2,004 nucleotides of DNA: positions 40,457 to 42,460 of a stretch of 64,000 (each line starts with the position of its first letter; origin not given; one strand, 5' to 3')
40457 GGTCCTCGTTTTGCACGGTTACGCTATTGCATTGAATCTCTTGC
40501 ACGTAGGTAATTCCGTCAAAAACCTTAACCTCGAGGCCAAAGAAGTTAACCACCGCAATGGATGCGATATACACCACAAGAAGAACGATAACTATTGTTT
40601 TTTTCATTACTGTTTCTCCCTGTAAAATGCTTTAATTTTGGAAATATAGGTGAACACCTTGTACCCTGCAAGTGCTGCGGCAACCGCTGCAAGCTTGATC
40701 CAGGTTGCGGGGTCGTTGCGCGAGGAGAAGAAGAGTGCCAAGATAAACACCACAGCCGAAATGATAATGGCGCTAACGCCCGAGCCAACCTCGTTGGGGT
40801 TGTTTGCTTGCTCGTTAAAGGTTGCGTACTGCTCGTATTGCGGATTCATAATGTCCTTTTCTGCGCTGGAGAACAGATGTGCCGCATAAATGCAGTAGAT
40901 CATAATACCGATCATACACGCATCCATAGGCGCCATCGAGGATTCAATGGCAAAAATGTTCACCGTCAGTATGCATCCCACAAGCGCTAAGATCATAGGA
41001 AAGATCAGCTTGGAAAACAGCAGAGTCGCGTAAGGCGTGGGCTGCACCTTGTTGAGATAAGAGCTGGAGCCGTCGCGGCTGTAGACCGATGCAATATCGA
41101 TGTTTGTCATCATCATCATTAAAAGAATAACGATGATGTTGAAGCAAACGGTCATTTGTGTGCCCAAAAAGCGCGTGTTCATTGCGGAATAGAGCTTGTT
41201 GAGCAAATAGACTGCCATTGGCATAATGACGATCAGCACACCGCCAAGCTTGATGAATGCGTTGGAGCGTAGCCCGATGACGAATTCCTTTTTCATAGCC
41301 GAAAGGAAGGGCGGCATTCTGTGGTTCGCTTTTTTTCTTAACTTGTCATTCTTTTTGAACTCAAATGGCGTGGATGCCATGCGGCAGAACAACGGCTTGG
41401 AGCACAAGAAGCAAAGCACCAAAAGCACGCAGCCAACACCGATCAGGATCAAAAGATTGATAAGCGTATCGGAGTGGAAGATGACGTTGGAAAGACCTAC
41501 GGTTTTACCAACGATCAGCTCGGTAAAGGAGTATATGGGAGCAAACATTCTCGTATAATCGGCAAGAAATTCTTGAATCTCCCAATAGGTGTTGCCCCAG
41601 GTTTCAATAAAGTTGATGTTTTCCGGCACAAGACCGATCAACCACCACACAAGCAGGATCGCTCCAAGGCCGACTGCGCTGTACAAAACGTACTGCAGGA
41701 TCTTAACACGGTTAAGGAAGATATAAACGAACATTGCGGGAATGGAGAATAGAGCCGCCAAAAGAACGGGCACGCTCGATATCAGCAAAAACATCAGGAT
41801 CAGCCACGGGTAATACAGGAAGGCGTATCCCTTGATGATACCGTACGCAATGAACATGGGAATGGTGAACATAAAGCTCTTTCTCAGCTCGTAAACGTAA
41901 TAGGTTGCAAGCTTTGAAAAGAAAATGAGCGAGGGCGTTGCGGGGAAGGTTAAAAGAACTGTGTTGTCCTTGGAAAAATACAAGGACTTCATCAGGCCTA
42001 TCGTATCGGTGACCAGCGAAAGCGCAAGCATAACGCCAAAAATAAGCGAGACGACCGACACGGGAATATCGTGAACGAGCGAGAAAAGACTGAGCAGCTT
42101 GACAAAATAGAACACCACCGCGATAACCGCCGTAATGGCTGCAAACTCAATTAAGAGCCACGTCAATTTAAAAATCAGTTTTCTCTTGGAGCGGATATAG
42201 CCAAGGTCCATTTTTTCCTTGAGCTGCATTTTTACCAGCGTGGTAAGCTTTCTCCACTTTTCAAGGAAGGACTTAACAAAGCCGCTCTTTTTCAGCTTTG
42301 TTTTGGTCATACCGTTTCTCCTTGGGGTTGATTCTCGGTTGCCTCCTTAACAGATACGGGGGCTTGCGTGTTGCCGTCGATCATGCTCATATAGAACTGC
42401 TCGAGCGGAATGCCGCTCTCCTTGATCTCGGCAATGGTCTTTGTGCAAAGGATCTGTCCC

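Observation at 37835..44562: Four-gene envelope operon led by a YwaF/TMEM164-like membrane domain fused to an ABC ATPase (candidate undescribed system)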

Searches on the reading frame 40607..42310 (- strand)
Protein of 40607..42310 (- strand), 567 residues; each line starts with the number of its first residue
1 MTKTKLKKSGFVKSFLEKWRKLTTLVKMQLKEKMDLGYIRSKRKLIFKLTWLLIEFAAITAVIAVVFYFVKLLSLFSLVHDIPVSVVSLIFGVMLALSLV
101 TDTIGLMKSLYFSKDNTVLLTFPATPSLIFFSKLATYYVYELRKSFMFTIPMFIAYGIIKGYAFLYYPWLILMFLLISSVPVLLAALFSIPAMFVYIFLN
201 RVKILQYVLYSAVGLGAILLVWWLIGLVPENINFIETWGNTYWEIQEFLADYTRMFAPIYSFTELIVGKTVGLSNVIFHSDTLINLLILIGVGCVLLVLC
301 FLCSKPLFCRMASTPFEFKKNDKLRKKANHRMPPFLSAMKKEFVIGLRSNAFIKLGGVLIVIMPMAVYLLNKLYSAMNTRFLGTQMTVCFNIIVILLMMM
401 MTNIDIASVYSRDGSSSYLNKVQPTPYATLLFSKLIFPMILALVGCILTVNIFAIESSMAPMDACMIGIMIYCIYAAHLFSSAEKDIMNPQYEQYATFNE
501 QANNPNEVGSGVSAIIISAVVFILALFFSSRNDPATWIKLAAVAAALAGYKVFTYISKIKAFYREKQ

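Call 3: search_protein_families(library=pfam, proteins=[window:40607-42310:-], max_evalue=0.1)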
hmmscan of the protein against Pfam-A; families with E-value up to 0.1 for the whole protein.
window:40607-42310:- (567 aa): 1 family
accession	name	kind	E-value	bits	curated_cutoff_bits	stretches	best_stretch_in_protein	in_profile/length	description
PF16949.11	ABC_tran_2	-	2.3e-07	30.5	25.7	1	49-526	8-485/542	Putative ATP-binding cassette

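Call 4: search_protein_families(library=ncbifam, proteins=[window:40607-42310:-], max_evalue=0.1)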
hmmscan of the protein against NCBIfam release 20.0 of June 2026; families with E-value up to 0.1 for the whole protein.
window:40607-42310:- (567 aa): 0 families

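Call 20: search_solved_structures(query=window:40607-42310:-, max_evalue=10, show_alignments=2)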
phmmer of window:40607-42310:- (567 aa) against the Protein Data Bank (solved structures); distinct sequences matched with E-value up to 10: 2.
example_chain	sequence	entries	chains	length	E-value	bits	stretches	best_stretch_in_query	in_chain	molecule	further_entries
4cyl_A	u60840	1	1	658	0.12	14.5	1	274-332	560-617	EFF-1A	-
4ig4_A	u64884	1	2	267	0.91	11.6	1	115-148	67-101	Thermostable NPPase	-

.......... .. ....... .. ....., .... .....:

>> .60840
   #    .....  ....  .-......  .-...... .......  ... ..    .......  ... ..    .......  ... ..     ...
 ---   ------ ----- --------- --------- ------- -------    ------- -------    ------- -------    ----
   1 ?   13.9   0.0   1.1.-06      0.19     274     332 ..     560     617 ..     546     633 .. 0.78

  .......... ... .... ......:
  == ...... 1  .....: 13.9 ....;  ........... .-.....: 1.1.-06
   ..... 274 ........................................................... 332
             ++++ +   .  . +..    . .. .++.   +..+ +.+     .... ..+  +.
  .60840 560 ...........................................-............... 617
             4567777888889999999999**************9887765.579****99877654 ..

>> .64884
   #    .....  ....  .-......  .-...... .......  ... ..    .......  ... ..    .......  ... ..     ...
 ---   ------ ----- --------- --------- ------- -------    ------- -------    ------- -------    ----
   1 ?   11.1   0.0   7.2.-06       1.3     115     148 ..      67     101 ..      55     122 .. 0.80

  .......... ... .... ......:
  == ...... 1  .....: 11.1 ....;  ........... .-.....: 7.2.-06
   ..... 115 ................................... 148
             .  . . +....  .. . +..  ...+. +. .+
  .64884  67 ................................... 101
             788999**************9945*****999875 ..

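Call 29: search_solved_structures(query=A2, max_evalue=10, show_alignments=3)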
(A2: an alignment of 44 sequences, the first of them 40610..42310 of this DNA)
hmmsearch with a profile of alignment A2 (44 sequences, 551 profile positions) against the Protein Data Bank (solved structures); distinct sequences matched with E-value up to 10: 4.
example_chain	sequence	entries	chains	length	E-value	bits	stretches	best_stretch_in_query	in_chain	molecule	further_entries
4o8c_A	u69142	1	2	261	0.48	12.2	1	99-133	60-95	Thermostable NPPase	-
4ift_A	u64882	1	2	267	0.51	12.1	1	99-133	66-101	Thermostable NPPase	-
4kn8_A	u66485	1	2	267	0.51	12.1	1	99-133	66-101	Thermostable NPPase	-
4ig4_A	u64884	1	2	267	1.3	10.8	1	99-133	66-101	Thermostable NPPase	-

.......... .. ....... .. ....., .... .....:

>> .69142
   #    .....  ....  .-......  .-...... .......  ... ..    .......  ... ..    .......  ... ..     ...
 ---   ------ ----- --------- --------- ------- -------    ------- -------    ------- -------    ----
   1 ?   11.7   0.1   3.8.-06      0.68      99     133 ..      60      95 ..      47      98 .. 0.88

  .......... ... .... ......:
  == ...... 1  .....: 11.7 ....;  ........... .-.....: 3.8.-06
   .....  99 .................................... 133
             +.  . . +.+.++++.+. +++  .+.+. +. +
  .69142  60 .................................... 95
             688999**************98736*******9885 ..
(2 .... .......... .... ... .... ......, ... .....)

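Call 43: search_protein_families(library=pfam, alignment_id=A2, max_evalue=0.1)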
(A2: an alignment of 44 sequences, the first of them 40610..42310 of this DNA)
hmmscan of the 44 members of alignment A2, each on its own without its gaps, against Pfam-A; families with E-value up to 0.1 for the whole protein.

A. member 1, window:40610-42310:- (567 aa): 1 family
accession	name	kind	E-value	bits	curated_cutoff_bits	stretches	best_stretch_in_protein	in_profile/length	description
PF16949.11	ABC_tran_2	-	2.3e-07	30.5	25.7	1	49-526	8-485/542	Putative ATP-binding cassette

B. families by the number of members that match (of 44 scanned): 10 families
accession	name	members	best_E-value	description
PF16949.11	ABC_tran_2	39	7.5e-16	Putative ATP-binding cassette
PF03994.20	DUF350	1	0.00019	Domain of Unknown Function (DUF350)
PF16311.10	TMEM100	1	0.042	Transmembrane protein 100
PF16316.10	DUF4956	1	0.047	Domain of unknown function (DUF4956)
PF09534.15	Trp_oprn_chp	1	0.049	Tryptophan-associated transmembrane protein (Trp_oprn_chp)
PF18691.7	Cdc13_OB2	1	0.053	Cell division control protein 13, OB2 domain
PF15420.11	Abhydrolase_9_N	1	0.054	Alpha/beta-hydrolase family N-terminus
PF24377.1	DUF7533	1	0.06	Family of unknown function (DUF7533)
PF23417.1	STING_TM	1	0.068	STING transmembrane domain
PF14476.11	Chloroplast_duf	1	0.069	Petal formation-expressed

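Call 45: find_homologous_proteins(query=A2, max_evalue=0.001)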
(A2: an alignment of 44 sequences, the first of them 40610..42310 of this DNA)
Query A2 (44 sequences) (567 aa, profile of the alignment): 655 proteins with E <= 0.001 among 8000 candidates; the best 120 are listed.
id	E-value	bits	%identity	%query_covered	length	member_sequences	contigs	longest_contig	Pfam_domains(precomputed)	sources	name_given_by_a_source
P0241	4.6e-250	849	78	100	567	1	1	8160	PF16949.12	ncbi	-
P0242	1.0e-249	848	82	100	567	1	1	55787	PF16949.12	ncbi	-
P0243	1.1e-249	848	79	100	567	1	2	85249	PF16949.12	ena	-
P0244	1.2e-249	848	82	100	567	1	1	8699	PF16949.12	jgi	jgi:hypothetical protein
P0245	1.2e-249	848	82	100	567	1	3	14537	PF16949.12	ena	-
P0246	1.3e-249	848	76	100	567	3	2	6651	PF16949.12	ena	-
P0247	1.4e-249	848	82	100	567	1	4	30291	PF16949.12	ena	-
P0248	2.4e-249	847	82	100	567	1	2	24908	PF16949.12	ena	-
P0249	2.4e-249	847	83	100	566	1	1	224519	-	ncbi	-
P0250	2.4e-249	847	82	100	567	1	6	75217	PF16949.12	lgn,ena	-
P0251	2.9e-249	846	82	100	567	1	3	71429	PF16949.12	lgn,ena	-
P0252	3.0e-249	846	82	100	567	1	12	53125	PF16949.12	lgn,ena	-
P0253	3.3e-249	846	82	100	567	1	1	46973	PF16949.12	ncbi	-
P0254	4.3e-249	846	82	100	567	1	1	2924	PF16949.12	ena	-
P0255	6.1e-249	845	99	100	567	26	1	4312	PF16949.12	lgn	-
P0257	6.9e-249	845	82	100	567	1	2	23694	PF16949.12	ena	-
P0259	1.1e-248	845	81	100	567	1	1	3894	PF16949.12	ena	-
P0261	1.5e-248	844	76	100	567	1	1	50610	PF16949.12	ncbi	-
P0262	1.7e-248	844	81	100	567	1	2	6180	PF16949.12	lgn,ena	-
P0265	3.5e-248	843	76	100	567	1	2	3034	PF16949.12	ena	-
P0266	3.8e-248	843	76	100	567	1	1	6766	PF16949.12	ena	-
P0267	4.0e-248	843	77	100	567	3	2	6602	PF16949.12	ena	-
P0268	4.7e-248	842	81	100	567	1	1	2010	PF16949.12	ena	-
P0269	5.0e-248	842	89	100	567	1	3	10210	PF16949.12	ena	-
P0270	6.5e-248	842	76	100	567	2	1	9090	PF16949.12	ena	-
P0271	8.1e-248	842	76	100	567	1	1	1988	PF16949.12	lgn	-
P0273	1.2e-247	841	76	100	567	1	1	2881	PF16949.12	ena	-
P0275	2.0e-247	840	89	100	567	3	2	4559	PF16949.12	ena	-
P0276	2.2e-247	840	74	100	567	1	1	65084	PF16949.12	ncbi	-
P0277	2.6e-247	840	77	100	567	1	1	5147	PF16949.12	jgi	jgi:ABC-2 type transport system permease protein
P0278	3.8e-247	840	89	100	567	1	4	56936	PF16949.12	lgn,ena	-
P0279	6.2e-247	839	77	100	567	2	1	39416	PF16949.12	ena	-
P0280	6.5e-247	839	77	100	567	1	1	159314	PF16949.12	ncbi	-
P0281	7.1e-247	839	84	100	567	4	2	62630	PF16949.12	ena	-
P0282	9.1e-247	838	78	100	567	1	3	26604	PF16949.12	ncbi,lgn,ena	-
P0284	1.2e-246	838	78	100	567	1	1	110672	PF16949.12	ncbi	-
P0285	1.4e-246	838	83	100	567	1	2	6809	PF16949.12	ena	-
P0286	1.6e-246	837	82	100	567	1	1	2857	PF16949.12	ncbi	-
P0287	2.8e-246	837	75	100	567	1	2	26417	PF16949.12,PF09847.17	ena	-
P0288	3.5e-246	836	78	100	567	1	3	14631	PF16949.12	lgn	-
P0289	4.1e-246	836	83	100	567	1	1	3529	PF16949.12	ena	-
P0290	5.0e-246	836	80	100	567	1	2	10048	PF16949.12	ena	-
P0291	5.1e-246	836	81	100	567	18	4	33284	PF16949.12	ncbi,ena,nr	ncbi:MAG: hypothetical protein J6Q70_01680 [Clostridia bacterium]|nr:hypothetical protein [Clostridi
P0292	5.8e-246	836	75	100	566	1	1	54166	PF16949.12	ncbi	-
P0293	6.1e-246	836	73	100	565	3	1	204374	PF16949.12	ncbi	-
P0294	7.1e-246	835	83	100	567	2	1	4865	PF16949.12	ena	-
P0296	1.5e-245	834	77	100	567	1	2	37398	PF16949.12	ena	-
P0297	1.6e-245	834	76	100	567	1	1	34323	PF16949.12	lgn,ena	-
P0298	1.8e-245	834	84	100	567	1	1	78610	PF16949.12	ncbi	-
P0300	2.4e-245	834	80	100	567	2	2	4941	PF16949.12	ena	-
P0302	3.2e-245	833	77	100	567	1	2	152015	PF16949.12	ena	-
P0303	3.3e-245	833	79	100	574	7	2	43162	PF16949.12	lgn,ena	-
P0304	3.9e-245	833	78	100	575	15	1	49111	PF16949.12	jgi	-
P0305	5.2e-245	832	77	100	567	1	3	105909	PF16949.12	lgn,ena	-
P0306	6.7e-245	832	81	100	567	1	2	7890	PF16949.12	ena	-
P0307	7.4e-245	832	80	100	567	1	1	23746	PF16949.12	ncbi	-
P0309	1.0e-244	831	77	100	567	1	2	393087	PF16949.12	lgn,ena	-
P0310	1.0e-244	831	75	100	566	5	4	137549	PF16949.12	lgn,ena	-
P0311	1.2e-244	831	78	100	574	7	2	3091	PF16949.12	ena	-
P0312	1.5e-244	831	72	100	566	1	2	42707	PF16949.12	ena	-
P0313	1.6e-244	831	71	98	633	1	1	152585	PF16949.12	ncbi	-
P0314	2.0e-244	831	74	100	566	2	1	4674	PF16949.12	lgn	-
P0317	5.0e-244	829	79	100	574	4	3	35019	PF16949.12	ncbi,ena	-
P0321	6.5e-244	829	79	100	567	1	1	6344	PF16949.12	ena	-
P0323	7.1e-244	829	76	100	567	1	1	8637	PF16949.12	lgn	-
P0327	9.7e-244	828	79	100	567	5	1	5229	PF16949.12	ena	-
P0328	9.9e-244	828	78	100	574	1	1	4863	PF16949.12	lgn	-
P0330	1.1e-243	828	71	100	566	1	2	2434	PF16949.12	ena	-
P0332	1.3e-243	828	74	100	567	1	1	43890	PF16949.12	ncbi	-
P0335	1.8e-243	827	73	100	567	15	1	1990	PF16949.12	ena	-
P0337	4.1e-243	826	74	100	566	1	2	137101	PF16949.12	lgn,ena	-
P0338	4.1e-243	826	73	100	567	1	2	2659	PF16949.12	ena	-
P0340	5.1e-243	826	79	100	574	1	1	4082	PF16949.12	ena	-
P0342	6.9e-243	825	76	100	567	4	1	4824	PF16949.12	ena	-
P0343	9.6e-243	825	79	100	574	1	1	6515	PF16949.12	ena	-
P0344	1.3e-242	825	78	100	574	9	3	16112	PF16949.12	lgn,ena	-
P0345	2.6e-242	824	69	100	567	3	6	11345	PF16949.12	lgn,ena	-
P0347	3.2e-242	823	74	100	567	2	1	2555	PF16949.12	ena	-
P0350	7.1e-242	822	79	100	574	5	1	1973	PF16949.12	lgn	-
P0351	7.1e-242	822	77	100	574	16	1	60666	PF16949.12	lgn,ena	-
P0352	1.2e-241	821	74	100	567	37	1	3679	PF16949.12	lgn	-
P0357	3.5e-241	820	79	100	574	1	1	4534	PF16949.12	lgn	-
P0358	3.6e-241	820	79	100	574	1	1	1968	PF16949.12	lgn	-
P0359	5.4e-241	819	69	100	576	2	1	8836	PF16949.12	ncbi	-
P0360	6.5e-241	819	72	100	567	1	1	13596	PF16949.12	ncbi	-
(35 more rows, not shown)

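Call 55: predict_structure(alignment_id=A6)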
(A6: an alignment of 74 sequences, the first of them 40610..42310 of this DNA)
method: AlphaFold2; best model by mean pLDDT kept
length: 567 residues; sequences in the alignment: 74
mean_pLDDT: 72.4   pTM: 0.62
mean pLDDT of the five models: 72.4, 68.4, 67.4, 64.4, 58.0
residues with pLDDT >= 90: 33; 70-90: 337; 50-70: 129; < 50: 68
segments of 3 or more residues with pLDDT < 50: 1-8, 77-80, 114-119, 312-326, 409-424, 492-502
pLDDT, mean of each block of 10 residues (from residue 1): 42 76 78 64 80 85 78 52 74 81 73 51 64 81 76 80 78 83 83 74 76 82 77 58 73 81 73 54 83 87 66 42 48 67 61 74 87 67 72 90 60 42 55 76 90 84 90 91 73 44 63 86 83 80 92 83 59
secondary structure, 60 per line:
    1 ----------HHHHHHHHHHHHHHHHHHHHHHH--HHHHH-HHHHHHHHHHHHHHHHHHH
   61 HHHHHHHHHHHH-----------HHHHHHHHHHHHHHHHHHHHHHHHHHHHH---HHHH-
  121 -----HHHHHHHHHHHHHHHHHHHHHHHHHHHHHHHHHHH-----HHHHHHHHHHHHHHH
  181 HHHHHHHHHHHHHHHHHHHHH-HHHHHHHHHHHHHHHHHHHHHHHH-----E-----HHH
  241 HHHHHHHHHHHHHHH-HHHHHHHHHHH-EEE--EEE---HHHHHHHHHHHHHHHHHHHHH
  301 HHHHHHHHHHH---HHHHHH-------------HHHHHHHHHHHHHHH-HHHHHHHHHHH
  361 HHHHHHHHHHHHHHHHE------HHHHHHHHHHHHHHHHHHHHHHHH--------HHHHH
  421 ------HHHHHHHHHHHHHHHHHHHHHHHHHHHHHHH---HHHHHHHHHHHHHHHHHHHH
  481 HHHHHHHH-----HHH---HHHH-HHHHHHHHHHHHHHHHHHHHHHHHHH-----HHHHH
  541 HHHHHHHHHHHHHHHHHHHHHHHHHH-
elements in order: H11-33 H36-40 H42-72 H84-112 H116-119 H126-160 H166-201 H203-226 H238-255 H257-267 E269-271 E274-276 H280-311 H315-320 H334-348 H350-376 H384-407 H416-420 H427-457 H461-488 H500-503 H505-530 H536-566

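Call 58: fold_search(model_id=the predicted structure, library=pdb)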
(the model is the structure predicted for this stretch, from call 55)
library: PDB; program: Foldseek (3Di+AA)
matches with E <= 10: 254; with E <= 0.001: 0
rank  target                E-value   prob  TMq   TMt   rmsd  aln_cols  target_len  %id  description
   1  8ce1_B                3.4e-02  1.00  0.26  0.56   6.2       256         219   12  Cytochrome c maturation complex CcmABCD (released 2023-09-06)
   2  8k1p_A                1.5e-01  0.97  0.35  0.38  11.9       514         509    9  mycobacterial efflux pump, ADP+vanadate bound state (released 2024-07-17)
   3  7f02_B                2.3e-01  1.00  0.27  0.58   5.5       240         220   12  Cytochrome c-type biogenesis protein CcmABCD from E. coli (released 2022-11-09)
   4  8k1o_A                3.9e-01  0.92  0.41  0.44  11.8       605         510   10  mycobacterial efflux pump, AMPPNP bound state (released 2024-07-17)
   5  8wxj_A                3.9e-01  0.15  0.14  0.16  22.1       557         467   12  human CLC-1 D136G closed state (released 2024-11-06)
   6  7o0y_D                4.1e-01  0.82  0.19  0.34  12.9       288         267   11  ABC transporter NosDFY, nucleotide-free in GDN (released 2022-04-13)
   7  8k1n_C                4.4e-01  0.94  0.44  0.47  11.6       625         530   10  mycobacterial efflux pump, substrate-bound state (released 2024-07-17)
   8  7znq_Y                5.9e-01  0.85  0.21  0.37  11.7       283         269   11  ABC transporter complex NosDFYL in GDN (released 2022-08-03)
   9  7o0z_E                6.7e-01  0.72  0.20  0.35  13.5       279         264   11  ABC transporter NosFY, nucleotide-free in GDN (released 2022-11-02)
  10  7o0y_E                7.2e-01  0.87  0.23  0.44   7.5       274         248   12  ABC transporter NosDFY, nucleotide-free in GDN (released 2022-04-13)
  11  7znq_y                1.2e+00  0.75  0.23  0.43   8.0       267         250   12  ABC transporter complex NosDFYL in GDN (released 2022-08-03)
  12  9l7l                  1.4e+00  0.08  0.12  0.14  22.8       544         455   11  Structure of the MATE family multidrug resistance transporter HvAACT1 from Hordeum vulgare in the outward-facing state (released 2025-08-06)
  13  2h8o                  1.6e+00  0.15  0.12  0.20  21.1       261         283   12  The 1.6A crystal structure of the geranyltransferase from Agrobacterium tumefaciens (released 2006-07-04)
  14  7mxz_BBB              1.6e+00  0.11  0.11  0.17  20.6       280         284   13  Sy-CrtE apo structure (released 2022-06-01)
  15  8oyx_A                1.7e+00  0.25  0.16  0.30  12.3       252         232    8  De novo designed soluble GPCR-like fold GLF_18 (released 2023-10-18)
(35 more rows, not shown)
